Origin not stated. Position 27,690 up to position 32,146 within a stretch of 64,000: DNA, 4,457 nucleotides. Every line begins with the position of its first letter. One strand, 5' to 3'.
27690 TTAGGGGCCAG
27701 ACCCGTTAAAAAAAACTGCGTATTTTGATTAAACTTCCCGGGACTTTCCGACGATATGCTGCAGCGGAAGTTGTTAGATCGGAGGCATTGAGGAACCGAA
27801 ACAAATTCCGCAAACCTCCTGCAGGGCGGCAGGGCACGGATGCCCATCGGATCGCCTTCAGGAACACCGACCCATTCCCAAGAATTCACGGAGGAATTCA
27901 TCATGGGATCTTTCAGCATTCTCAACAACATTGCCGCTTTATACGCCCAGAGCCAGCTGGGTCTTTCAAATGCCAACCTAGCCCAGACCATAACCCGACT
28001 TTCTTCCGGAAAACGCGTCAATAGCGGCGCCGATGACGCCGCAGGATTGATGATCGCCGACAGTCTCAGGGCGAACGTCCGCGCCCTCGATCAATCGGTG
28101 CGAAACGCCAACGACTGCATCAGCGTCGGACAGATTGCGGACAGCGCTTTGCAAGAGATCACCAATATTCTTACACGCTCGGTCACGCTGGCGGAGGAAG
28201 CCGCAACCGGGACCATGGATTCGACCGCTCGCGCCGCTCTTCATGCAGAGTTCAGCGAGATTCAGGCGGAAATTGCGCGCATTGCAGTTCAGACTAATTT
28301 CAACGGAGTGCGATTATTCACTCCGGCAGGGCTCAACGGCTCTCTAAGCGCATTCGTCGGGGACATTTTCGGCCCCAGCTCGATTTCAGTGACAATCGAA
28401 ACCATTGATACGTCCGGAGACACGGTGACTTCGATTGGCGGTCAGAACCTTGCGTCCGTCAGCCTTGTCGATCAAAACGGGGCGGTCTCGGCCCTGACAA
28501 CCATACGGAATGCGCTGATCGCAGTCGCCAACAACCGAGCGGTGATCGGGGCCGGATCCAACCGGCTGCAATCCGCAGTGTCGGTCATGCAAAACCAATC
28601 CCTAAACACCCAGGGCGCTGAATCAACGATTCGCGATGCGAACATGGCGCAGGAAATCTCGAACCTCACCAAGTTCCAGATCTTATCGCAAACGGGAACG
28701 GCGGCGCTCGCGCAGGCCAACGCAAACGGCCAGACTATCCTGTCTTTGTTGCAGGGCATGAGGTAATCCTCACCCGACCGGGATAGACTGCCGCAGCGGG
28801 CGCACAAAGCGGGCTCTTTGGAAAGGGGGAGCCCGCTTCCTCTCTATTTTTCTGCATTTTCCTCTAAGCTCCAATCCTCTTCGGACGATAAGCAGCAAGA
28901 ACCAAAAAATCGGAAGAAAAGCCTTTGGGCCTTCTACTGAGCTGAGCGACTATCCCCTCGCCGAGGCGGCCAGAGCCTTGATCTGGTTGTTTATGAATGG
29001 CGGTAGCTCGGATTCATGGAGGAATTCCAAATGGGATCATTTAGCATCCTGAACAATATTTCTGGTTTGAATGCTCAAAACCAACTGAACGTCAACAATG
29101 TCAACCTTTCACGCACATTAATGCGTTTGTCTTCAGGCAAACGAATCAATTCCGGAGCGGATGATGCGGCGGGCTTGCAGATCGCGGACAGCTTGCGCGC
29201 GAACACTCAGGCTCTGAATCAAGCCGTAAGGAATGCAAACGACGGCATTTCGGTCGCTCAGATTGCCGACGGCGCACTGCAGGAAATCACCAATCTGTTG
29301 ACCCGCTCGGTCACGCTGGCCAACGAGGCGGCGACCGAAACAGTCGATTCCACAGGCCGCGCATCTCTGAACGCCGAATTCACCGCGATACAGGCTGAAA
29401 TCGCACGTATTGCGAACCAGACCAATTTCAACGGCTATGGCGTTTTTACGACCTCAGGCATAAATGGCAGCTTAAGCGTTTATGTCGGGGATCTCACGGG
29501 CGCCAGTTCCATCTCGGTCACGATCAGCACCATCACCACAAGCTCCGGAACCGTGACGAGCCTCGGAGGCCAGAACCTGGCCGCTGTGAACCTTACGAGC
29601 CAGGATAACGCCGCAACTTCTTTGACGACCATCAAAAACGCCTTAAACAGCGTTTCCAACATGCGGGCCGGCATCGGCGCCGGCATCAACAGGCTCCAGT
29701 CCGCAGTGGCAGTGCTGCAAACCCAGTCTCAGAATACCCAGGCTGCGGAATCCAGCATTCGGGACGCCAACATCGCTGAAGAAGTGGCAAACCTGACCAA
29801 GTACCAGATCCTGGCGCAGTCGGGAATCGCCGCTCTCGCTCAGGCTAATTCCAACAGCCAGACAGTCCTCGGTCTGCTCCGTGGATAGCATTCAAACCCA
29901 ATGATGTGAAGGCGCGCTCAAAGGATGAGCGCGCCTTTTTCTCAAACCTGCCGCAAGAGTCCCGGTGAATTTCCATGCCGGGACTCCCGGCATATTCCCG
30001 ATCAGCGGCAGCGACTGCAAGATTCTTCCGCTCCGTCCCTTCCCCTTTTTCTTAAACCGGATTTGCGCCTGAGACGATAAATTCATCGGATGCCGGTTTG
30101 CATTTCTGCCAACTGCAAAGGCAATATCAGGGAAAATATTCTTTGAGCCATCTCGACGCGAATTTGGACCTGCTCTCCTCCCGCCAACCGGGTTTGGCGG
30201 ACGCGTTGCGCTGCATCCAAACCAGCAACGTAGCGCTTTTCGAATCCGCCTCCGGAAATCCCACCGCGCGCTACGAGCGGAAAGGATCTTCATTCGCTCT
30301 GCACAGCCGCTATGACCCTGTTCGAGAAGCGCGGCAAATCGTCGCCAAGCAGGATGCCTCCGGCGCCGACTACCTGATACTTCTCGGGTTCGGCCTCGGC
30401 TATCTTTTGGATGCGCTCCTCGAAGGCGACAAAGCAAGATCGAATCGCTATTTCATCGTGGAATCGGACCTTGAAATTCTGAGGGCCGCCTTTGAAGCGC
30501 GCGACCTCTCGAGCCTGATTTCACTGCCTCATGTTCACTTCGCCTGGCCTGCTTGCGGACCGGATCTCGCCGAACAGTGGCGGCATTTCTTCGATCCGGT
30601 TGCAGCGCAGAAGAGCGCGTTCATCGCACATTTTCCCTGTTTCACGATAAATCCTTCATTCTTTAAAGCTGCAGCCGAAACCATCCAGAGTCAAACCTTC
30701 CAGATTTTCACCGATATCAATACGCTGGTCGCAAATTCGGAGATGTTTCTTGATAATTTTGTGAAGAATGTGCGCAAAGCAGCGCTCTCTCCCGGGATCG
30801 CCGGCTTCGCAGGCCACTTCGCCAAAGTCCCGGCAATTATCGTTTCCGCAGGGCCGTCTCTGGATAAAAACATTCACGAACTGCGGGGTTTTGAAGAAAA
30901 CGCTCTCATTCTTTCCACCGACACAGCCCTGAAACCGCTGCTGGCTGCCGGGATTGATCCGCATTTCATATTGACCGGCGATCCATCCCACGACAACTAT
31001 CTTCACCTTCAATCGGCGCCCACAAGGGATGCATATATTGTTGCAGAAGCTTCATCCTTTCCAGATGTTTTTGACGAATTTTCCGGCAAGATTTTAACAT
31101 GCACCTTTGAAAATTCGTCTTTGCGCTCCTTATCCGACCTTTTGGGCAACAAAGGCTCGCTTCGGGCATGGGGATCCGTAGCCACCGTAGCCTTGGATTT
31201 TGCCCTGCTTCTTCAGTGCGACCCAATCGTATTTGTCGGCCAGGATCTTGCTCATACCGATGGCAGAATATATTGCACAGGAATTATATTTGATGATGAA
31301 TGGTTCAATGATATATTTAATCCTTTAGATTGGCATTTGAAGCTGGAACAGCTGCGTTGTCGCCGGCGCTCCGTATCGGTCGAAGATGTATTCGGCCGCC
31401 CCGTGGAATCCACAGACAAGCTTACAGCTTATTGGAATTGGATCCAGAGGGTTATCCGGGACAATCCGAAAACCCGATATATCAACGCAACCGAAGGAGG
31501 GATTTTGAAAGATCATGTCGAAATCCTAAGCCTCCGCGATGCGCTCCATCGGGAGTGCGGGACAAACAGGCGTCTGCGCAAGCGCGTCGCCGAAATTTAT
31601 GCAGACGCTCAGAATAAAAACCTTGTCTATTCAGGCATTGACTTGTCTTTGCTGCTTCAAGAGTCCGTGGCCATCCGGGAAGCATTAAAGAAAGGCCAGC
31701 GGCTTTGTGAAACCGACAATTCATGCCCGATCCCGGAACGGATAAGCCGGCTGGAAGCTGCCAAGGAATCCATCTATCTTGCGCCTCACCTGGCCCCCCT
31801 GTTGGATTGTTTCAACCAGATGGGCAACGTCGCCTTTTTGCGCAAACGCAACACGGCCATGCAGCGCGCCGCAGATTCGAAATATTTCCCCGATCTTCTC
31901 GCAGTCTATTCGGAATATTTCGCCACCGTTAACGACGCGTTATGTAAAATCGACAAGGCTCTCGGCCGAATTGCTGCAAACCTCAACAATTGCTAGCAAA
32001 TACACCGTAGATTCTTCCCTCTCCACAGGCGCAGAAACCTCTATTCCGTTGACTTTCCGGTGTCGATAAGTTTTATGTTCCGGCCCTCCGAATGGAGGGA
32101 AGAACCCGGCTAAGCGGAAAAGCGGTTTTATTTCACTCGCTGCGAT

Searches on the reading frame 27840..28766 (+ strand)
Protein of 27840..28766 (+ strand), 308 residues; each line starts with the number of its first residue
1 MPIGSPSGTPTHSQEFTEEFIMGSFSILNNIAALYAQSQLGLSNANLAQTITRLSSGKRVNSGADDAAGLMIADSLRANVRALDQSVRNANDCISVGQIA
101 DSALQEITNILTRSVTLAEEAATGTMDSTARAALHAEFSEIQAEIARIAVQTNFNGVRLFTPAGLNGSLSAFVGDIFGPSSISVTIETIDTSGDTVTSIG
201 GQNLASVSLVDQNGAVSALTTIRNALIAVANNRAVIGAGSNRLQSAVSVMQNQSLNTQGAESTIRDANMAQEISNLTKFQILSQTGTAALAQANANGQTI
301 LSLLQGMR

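Call 51: search_protein_families(library=pfam, proteins=[window:27840-28766:+], max_evalue=0.0001)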
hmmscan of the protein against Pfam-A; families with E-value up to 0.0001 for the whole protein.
window:27840-28766:+ (308 aa): 2 families
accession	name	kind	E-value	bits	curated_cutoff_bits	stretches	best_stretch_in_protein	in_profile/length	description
PF00669.25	Flagellin_N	-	7.9e-34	117.1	26.6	1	27-161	1-135/139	Bacterial flagellin N-terminal helical region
PF00700.27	Flagellin_C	-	3.8e-18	66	23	1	220-304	2-86/86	Bacterial flagellin C-terminal helical region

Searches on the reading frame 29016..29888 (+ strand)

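Call 51: search_protein_families(library=pfam, proteins=[window:29016-29888:+], max_evalue=0.0001)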
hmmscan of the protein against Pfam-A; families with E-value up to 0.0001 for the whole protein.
window:29016-29888:+ (290 aa): 2 families
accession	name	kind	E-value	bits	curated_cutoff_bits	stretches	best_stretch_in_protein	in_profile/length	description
PF00669.25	Flagellin_N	-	4.8e-34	117.8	26.6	1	11-144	1-134/139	Bacterial flagellin N-terminal helical region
PF00700.27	Flagellin_C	-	7.4e-22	77.9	23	1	204-288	2-86/86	Bacterial flagellin C-terminal helical region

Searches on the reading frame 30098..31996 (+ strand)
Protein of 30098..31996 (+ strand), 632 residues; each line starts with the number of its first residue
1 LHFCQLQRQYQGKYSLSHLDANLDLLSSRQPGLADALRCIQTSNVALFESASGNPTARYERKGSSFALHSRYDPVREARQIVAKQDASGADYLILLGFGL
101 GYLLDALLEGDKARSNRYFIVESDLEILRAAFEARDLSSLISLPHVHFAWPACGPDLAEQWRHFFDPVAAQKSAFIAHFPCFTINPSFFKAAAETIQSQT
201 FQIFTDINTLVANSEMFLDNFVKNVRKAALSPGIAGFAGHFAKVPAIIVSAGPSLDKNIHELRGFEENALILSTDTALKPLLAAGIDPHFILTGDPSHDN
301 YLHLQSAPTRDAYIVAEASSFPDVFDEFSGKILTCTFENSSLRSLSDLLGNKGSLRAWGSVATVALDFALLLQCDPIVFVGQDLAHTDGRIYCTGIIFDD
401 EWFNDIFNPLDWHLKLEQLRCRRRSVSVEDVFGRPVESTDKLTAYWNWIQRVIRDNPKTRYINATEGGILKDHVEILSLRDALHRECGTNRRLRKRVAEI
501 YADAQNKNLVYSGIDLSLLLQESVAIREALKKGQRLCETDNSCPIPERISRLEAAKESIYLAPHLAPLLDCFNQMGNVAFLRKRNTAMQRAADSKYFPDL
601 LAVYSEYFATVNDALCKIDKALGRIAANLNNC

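Call 51: search_protein_families(library=pfam, proteins=[window:30098-31996:+], max_evalue=0.0001)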
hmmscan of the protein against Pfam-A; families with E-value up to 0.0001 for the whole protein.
window:30098-31996:+ (632 aa): 2 families
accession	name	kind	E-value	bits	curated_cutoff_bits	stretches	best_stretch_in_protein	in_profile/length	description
PF01973.23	MptE-like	-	7.4e-35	120.7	34.6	1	220-388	2-170/171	6-hydroxymethylpterin diphosphokinase MptE-like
PF20157.4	Maf_flag10_N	-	7.8e-06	26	23.5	0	78-141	95-161/228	Glycosyltransferase Maf N-terminal domain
